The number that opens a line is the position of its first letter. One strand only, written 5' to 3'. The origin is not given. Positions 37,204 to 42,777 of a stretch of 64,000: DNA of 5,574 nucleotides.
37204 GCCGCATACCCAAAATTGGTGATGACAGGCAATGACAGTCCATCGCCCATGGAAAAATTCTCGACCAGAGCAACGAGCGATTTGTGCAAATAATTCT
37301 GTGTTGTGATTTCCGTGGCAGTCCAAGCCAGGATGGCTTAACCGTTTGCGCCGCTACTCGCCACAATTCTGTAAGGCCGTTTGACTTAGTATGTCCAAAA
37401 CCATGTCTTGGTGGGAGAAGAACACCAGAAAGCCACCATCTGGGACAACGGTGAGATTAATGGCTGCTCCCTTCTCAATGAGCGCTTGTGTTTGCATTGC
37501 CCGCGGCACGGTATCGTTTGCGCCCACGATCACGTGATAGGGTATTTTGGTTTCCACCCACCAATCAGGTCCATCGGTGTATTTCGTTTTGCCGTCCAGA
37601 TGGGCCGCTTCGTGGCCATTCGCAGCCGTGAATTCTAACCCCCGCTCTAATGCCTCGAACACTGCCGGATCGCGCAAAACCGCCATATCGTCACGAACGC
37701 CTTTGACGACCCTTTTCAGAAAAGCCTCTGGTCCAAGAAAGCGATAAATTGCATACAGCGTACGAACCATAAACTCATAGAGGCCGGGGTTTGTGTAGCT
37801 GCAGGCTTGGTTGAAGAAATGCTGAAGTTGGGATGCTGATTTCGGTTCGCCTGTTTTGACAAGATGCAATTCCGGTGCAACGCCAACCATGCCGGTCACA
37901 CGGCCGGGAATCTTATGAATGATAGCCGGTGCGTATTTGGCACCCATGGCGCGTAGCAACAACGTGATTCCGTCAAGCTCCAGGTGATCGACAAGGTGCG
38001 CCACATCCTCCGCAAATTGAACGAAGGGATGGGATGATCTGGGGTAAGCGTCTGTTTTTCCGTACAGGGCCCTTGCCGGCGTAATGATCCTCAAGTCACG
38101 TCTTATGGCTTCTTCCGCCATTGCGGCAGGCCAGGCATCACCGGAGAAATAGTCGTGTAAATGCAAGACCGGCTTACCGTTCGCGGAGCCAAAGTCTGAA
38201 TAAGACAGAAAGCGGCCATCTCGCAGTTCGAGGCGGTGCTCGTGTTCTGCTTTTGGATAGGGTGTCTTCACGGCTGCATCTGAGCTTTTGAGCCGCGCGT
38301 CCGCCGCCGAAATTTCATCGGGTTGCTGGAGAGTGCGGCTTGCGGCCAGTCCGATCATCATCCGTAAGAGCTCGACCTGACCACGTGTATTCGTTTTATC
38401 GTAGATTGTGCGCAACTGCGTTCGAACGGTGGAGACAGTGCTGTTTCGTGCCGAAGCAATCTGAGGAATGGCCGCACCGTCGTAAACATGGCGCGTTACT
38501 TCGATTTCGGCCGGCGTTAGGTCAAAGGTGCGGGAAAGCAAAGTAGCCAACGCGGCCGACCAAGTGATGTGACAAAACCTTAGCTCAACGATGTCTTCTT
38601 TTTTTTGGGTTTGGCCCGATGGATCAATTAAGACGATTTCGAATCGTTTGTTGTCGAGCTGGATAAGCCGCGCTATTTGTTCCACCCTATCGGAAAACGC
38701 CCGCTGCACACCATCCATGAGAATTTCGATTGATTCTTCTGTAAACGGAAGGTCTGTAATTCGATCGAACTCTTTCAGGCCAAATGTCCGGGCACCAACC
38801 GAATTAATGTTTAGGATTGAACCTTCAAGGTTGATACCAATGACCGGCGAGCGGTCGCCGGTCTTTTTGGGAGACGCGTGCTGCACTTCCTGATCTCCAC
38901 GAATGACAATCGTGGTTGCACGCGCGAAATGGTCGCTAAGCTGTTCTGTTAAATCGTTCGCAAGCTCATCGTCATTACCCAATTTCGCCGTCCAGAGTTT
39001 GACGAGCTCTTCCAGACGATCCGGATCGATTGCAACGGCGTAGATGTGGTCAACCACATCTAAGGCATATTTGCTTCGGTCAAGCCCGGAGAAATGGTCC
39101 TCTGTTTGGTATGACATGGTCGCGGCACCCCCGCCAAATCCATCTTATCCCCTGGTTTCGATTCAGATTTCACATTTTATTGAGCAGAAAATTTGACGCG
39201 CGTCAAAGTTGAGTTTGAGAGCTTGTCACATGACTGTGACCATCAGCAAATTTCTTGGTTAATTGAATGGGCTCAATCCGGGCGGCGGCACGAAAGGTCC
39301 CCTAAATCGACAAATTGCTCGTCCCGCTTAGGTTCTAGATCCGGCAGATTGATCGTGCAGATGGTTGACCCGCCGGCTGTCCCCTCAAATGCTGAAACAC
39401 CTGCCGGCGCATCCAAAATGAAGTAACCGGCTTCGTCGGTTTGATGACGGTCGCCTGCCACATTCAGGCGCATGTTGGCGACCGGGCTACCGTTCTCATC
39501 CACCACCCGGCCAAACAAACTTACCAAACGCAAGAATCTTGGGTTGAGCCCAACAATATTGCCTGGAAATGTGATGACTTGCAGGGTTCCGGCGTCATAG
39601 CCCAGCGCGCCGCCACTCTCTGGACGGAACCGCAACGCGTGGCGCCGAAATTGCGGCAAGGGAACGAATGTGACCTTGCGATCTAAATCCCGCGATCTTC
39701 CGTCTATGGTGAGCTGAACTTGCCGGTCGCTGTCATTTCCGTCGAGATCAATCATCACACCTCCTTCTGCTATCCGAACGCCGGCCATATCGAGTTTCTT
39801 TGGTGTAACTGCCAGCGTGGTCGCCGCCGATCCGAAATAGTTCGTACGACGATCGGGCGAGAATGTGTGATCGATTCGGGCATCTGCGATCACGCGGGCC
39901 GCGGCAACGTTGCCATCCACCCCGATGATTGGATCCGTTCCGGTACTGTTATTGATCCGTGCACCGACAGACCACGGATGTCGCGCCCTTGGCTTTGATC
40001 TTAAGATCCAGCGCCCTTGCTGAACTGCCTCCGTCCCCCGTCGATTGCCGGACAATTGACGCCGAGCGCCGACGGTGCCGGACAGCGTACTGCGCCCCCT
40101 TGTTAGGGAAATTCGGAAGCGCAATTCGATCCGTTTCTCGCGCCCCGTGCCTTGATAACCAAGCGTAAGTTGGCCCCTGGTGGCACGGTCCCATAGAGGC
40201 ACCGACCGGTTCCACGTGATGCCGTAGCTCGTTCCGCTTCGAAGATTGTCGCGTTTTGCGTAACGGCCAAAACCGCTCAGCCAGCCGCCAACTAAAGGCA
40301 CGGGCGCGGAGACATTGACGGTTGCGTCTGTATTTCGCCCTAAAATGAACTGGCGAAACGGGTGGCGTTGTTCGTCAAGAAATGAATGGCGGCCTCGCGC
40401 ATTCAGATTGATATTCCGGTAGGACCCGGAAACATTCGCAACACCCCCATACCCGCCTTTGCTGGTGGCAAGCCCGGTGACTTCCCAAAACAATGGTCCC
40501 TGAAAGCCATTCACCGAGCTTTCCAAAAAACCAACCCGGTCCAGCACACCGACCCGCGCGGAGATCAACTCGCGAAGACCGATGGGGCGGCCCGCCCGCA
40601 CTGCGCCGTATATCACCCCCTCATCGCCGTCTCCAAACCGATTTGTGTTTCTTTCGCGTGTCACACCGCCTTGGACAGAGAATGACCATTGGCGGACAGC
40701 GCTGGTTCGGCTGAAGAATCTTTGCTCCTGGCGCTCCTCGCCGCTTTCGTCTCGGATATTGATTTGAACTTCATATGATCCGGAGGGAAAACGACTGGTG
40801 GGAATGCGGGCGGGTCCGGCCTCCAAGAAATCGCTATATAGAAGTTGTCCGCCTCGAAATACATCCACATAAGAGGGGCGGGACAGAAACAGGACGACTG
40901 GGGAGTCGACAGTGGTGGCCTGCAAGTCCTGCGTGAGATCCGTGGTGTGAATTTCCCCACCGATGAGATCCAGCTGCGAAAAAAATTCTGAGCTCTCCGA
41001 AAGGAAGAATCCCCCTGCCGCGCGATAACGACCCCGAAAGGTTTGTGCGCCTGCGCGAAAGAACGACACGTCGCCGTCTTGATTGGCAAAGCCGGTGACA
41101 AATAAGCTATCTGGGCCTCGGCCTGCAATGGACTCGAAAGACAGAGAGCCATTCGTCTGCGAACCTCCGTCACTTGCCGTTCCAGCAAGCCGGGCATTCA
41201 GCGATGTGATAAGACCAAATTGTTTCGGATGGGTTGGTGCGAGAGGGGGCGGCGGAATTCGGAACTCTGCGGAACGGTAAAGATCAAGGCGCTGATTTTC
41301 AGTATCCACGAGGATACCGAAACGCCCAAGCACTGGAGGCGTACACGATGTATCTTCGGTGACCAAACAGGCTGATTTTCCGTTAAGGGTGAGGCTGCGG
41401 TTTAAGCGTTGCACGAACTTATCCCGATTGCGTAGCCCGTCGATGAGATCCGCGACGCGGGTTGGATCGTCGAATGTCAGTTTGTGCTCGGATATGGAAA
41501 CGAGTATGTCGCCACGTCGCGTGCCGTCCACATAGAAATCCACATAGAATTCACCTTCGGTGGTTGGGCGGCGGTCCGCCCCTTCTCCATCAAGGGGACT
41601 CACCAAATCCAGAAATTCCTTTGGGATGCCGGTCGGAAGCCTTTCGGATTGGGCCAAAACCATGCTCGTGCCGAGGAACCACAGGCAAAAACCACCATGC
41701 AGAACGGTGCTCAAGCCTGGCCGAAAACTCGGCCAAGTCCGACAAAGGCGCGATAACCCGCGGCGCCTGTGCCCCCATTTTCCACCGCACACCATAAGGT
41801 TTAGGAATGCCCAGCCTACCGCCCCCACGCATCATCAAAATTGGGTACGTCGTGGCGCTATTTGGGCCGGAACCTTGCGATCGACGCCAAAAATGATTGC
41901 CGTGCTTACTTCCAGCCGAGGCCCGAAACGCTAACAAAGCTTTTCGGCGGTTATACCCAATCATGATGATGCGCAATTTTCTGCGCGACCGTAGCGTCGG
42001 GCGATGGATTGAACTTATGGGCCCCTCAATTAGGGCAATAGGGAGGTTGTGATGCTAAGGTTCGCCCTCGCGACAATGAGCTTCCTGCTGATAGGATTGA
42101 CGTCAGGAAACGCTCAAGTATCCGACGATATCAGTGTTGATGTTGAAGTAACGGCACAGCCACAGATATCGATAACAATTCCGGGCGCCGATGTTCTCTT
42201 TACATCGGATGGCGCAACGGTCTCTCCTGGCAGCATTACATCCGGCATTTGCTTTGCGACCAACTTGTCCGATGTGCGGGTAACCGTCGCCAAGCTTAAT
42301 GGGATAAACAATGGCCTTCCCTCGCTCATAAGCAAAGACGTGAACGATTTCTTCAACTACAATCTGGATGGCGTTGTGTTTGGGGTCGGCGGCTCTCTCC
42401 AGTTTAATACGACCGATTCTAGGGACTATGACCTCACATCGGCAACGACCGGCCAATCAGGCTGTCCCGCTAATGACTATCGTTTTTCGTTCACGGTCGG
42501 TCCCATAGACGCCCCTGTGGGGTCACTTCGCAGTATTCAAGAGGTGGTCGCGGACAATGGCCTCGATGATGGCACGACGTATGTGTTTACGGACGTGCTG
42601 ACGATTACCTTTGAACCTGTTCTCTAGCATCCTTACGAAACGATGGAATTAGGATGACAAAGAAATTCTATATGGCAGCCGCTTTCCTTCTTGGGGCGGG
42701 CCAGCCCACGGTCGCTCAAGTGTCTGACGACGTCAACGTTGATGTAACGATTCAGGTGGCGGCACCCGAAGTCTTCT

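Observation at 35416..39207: Paired one-component regulators with a mid-protein LuxR HTH and a C-terminal alpha/beta-hydrolase fold lacking the catalytic Ser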

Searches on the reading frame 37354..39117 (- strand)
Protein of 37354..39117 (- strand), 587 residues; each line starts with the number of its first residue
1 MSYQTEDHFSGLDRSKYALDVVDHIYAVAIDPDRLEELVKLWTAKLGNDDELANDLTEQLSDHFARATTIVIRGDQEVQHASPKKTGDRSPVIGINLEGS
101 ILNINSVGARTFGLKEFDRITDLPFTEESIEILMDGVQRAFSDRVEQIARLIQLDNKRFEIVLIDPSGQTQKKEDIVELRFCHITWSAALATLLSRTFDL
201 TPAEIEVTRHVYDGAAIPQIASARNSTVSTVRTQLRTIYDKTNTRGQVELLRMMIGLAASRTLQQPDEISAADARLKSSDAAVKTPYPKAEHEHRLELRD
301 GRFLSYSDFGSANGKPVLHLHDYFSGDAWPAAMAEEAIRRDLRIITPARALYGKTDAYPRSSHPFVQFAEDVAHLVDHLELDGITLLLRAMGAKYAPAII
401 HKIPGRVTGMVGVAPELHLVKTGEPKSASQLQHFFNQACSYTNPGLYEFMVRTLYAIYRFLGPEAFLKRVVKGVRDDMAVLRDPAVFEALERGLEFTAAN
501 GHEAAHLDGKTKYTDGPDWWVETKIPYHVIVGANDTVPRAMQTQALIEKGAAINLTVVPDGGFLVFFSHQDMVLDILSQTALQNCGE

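Call 3: search_protein_families(library=pfam, proteins=[window:37357-39117:-], max_evalue=1)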
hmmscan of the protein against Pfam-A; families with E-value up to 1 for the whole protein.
seq(587 aa): 5 families
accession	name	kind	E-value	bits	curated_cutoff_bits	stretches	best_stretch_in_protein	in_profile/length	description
PF12697.13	Abhydrolase_6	-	0.00088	20.4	26.3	1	320-571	4-212/217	Alpha/beta hydrolase family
PF00196.25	GerE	-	0.0016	18.4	23.5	1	200-254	3-57/57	Bacterial regulatory proteins, luxR family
PF12146.15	Hydrolase_4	-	0.0088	15.8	27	1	353-488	43-156/239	Serine aminopeptidase, S33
PF00561.26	Abhydrolase_1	-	0.044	13.9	25.8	1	325-436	12-125/245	alpha/beta hydrolase fold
PF13005.12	zf-IS66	-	0.28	12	27.3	0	195-212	20-37/46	zinc-finger binding domain of transposase IS66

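Call 4: search_protein_families(library=ncbifam, proteins=[window:37357-39117:-], max_evalue=1)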
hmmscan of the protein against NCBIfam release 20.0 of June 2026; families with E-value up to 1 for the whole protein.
seq(587 aa): 11 families
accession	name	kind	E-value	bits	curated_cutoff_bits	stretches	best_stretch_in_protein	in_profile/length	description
NF047608.1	LIC13292_fam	subfamily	1.1e-07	32.1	200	1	197-253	100-156/166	LIC13292 family transcriptional regulator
NF011457.0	PRK14875.1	equivalog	3.3e-07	29.6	307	1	265-415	83-231/372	acetoin dehydrogenase dihydrolipoyllysine-residue acetyltransferase subunit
NF045632.1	hydroxlase_HsaD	equivalog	0.00026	20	400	1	299-428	20-150/290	4,5:9,10-diseco-3-hydroxy-5,9,17-trioxoandrosta-1(10),2-diene-4-oate hydrolase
NF002043.0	PRK00870.1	subfamily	0.00095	18.7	265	1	299-431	29-164/302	haloalkane dehalogenase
TIGR03056.1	bchO_mg_che_rel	equivalog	0.0016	17.6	172.55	1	524-580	220-276/278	alpha/beta fold hydrolase BchO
NF007954.0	PRK10673.1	equivalog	0.0055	16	399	1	365-413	64-112/255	esterase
NF003420.0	PRK04841.1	equivalog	0.0062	14.6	537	1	194-244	833-883/903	HTH-type transcriptional regulator MalT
TIGR02427.1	protocat_pcaD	equivalog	0.0094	15.4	255.85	1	306-411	4-108/251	3-oxoadipate enol-lactonase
NF050089.1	i_nPHAscl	equivalog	0.014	14.4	300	1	300-411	5-113/288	intracellular short-chain-length polyhydroxyalkanoate depolymerase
NF041232.1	BagY_FevT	exception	0.015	14.2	700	1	191-251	288-348/367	LuxR family transcriptional regulator BagY/FevT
NF051488.1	bifunc_PcaDC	exception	0.027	13.6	390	0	338-414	35-110/375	bifunctional 3-oxoadipate enol-lactonase/4-carboxymuconolactone decarboxylase PcaDC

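Call 18: find_homologous_proteins(query=window:37354-39117:-)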
Query window:37354-39117:- (587 aa): 5 proteins with E <= 0.001 among 8000 candidates.
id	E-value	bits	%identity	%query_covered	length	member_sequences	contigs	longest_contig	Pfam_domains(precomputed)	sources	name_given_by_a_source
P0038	0.0e+0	1327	100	100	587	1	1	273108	-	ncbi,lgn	-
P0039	8.3e-137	475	43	97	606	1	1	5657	PF00196.26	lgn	-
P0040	2.4e-136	473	43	96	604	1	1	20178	PF00196.26,PF00561.27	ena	-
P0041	7.4e-88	313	35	95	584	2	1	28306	PF00196.26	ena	-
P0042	1.5e-9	55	31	29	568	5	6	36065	PF12697.14,PF00561.27,PF12146.16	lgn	-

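Call 19: find_encoding_contigs(protein=P0038, flank=10000, max_places=3)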
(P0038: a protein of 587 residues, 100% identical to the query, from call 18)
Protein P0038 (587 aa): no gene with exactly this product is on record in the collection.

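Call 21: list_cluster_members(proteins=[P0038, P0003, P0004, P0023, P0032])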
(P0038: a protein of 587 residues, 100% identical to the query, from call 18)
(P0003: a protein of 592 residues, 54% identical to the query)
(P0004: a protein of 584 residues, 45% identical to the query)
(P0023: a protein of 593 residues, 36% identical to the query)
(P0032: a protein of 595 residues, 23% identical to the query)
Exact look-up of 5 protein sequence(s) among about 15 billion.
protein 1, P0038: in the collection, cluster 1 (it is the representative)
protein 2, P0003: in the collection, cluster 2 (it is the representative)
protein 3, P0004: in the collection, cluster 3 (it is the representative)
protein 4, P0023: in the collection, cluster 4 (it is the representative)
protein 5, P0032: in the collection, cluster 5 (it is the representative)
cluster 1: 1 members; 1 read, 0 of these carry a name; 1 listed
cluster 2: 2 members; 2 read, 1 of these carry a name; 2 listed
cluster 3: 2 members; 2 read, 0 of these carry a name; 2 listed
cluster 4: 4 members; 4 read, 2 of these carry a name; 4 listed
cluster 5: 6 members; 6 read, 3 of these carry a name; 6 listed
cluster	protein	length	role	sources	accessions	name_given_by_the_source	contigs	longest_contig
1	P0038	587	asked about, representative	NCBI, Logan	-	-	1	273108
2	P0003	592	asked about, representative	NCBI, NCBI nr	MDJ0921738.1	MAG: alpha/beta hydrolase [Henriciella sp.] | alpha/beta hydrolase [Henriciella sp.]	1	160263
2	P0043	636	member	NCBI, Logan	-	-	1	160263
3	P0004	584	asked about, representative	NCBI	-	-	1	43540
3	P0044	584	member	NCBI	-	-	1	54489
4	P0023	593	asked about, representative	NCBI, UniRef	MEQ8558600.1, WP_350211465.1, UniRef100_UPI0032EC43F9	MAG: alpha/beta hydrolase [Henriciella sp.] | alpha/beta hydrolase n=1 Tax=Henriciella sp. TaxID=1968823 RepID=UPI0032EC43F9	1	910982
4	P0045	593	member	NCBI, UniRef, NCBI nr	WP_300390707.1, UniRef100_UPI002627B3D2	alpha/beta fold hydrolase [Henriciella sp.] | alpha/beta fold hydrolase n=1 Tax=Henriciella sp. TaxID=1968823 RepID=UPI002627B3D2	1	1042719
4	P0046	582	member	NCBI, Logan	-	-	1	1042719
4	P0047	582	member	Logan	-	-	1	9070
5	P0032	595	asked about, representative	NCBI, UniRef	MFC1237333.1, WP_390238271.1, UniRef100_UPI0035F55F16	alpha/beta fold hydrolase [Vibrio sp. F74] | alpha/beta fold hydrolase n=1 Tax=Vibrio sp. F74 TaxID=700020 RepID=UPI0035F55F16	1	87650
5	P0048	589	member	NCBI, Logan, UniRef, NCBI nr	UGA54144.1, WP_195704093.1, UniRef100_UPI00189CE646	alpha/beta fold hydrolase [Vibrio sp. VB16] | alpha/beta fold hydrolase n=1 Tax=Vibrio sp. VB16 TaxID=2785746 RepID=UPI00189CE646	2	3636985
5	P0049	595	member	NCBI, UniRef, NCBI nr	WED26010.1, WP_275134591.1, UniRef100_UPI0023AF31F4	alpha/beta fold hydrolase [Vibrio sp. DW001] | alpha/beta fold hydrolase n=1 Tax=Vibrio sp. DW001 TaxID=2912315 RepID=UPI0023AF31F4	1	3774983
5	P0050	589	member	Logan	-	-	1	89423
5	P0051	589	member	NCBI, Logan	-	-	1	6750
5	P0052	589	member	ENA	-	-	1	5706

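Call 51: find_encoding_contigs(protein=P0040, flank=10000, max_places=2)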
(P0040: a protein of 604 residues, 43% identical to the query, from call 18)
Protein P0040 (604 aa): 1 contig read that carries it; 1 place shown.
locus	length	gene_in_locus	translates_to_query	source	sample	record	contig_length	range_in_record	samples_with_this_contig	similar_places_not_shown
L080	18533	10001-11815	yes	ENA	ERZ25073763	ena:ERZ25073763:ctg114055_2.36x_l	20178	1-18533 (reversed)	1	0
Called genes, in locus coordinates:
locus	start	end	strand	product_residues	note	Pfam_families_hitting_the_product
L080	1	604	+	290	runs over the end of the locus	-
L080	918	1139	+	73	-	-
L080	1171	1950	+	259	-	PF01135:PCMT (weak), PF13489:Methyltransf_23, PF13679:Methyltransf_32 (weak), PF13847:Methyltransf_31, PF08241:Methyltransf_11, PF08242:Methyltransf_12, PF13649:Methyltransf_25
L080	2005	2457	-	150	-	PF08843:AbiEii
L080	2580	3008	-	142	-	PF08843:AbiEii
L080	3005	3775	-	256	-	PF09407:AbiEi_1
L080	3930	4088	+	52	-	-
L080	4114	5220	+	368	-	PF13776:DUF4172, PF02661:Fic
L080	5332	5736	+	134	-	PF04828:GFA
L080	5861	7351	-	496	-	PF01425:Amidase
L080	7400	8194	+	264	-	PF00106:adh_short, PF01370:Epimerase (weak), PF13561:adh_short_C2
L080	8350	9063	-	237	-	PF00561:Abhydrolase_1, PF00975:Thioesterase (weak), PF12146:Hydrolase_4, PF12697:Abhydrolase_6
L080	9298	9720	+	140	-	PF07885:Ion_trans_2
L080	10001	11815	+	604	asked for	PF00196:GerE (weak), PF00561:Abhydrolase_1 (faint)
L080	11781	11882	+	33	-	-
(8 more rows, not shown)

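Call 52: find_encoding_contigs(protein=P0041, flank=10000, max_places=2)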
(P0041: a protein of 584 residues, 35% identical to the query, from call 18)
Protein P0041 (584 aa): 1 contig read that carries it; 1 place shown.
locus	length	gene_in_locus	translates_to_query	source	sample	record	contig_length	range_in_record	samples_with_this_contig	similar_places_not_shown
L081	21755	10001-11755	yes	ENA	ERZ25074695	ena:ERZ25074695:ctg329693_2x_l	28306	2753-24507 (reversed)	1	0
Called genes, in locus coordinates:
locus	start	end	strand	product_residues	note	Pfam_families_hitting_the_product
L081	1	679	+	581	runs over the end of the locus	PF13424:TPR_12 (faint), PF13432:TPR_16 (faint), PF07719:TPR_2 (faint), PF13181:TPR_8 (faint)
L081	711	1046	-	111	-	-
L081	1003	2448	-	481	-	-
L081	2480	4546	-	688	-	-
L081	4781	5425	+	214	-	-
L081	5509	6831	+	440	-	PF05977:MFS_3, PF07690:MFS_1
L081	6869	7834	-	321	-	PF13229:Beta_helix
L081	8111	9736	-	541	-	PF24517:CBM96, PF01391:Collagen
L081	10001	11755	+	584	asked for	PF00196:GerE (faint)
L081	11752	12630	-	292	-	PF02668:TauD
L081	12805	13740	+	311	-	PF00535:Glycos_transf_2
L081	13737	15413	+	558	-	-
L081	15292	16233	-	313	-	-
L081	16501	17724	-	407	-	PF07690:MFS_1, PF13347:MFS_2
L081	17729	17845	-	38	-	-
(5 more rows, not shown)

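Call 53: find_encoding_contigs(protein=P0039, flank=10000, max_places=2)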
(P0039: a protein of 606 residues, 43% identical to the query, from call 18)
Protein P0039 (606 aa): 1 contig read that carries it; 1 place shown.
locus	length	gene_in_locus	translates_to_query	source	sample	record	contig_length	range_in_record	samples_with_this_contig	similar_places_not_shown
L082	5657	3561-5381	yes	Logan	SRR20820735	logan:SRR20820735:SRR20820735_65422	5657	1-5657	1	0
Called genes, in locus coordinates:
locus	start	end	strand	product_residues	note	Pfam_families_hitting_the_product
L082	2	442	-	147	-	?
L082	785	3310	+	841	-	PF16967:TcfC, PF15976:CooC_C (faint)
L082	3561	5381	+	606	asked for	PF00196:GerE (weak)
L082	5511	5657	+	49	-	?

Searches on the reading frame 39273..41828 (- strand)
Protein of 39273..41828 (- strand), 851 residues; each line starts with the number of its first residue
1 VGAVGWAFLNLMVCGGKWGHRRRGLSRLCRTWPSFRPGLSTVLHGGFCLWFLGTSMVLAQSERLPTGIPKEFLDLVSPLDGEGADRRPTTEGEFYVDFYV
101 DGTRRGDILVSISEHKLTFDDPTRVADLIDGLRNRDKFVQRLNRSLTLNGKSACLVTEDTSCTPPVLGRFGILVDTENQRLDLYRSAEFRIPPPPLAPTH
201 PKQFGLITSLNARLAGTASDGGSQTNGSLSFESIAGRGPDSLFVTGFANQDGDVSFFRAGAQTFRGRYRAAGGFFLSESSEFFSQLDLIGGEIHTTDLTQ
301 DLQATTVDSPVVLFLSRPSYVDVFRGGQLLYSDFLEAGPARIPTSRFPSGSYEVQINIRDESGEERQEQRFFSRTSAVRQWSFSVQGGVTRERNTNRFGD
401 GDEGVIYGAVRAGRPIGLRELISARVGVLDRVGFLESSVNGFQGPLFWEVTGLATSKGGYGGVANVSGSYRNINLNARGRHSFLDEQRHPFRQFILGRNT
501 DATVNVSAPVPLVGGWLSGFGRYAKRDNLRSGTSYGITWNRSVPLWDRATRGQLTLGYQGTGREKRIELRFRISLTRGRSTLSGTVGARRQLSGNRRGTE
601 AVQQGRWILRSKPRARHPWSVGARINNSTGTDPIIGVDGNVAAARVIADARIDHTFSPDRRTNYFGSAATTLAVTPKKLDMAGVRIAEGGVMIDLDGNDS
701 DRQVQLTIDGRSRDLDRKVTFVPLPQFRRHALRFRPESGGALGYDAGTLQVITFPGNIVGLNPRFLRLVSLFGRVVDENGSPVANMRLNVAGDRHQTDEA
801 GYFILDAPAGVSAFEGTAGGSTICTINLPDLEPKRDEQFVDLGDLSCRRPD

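Call 12: search_protein_families(library=pfam, proteins=[window:39273-41828:-], max_evalue=0.1)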
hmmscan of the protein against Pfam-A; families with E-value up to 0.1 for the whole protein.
window:39273-41828:- (851 aa): 3 families
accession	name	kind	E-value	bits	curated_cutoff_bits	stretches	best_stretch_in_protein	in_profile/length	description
PF16967.11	TcfC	-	6.2e-16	58.2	29.4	1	309-372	3-66/68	E-set like domain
PF15976.11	CooC_C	-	1.6e-09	38.1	29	1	754-848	2-93/93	CS1-pili formation C-terminal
PF13620.12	CarboxypepD_reg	-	0.0026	18.5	32.3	1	771-810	2-48/82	Carboxypeptidase regulatory-like domain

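Call 56: search_protein_families(library=ncbifam, proteins=[window:39273-41828:-], max_evalue=0.1)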
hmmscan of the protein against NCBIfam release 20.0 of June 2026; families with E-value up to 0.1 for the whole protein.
window:39273-41828:- (851 aa): 1 family
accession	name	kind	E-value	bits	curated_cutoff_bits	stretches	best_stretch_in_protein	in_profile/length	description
NF011838.0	PRK15310.1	equivalog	7.8e-10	37.3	1428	1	248-423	222-392/895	fimbrial outer membrane usher protein TcfC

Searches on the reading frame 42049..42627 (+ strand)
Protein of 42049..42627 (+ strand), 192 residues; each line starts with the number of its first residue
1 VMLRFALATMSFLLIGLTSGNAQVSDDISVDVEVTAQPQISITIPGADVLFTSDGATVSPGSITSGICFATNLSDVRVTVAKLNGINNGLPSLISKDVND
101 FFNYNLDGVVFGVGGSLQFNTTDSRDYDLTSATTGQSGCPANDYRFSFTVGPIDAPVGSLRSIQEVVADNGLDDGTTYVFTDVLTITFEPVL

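Call 12: search_protein_families(library=pfam, proteins=[window:42049-42627:+], max_evalue=0.1)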
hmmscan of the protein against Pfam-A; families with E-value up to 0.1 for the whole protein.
window:42049-42627:+ (192 aa): 0 families

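Call 56: search_protein_families(library=ncbifam, proteins=[window:42049-42627:+], max_evalue=0.1)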
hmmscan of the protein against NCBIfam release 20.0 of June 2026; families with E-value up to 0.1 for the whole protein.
window:42049-42627:+ (192 aa): 2 families
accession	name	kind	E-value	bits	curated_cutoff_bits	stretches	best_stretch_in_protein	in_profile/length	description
NF003136.0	PRK04046.3-5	equivalog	0.034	13.8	397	1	23-95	124-195/227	translation initiation factor IF-6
NF003134.0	PRK04046.3-2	equivalog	0.044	13.4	360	1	29-88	84-143/222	translation initiation factor IF-6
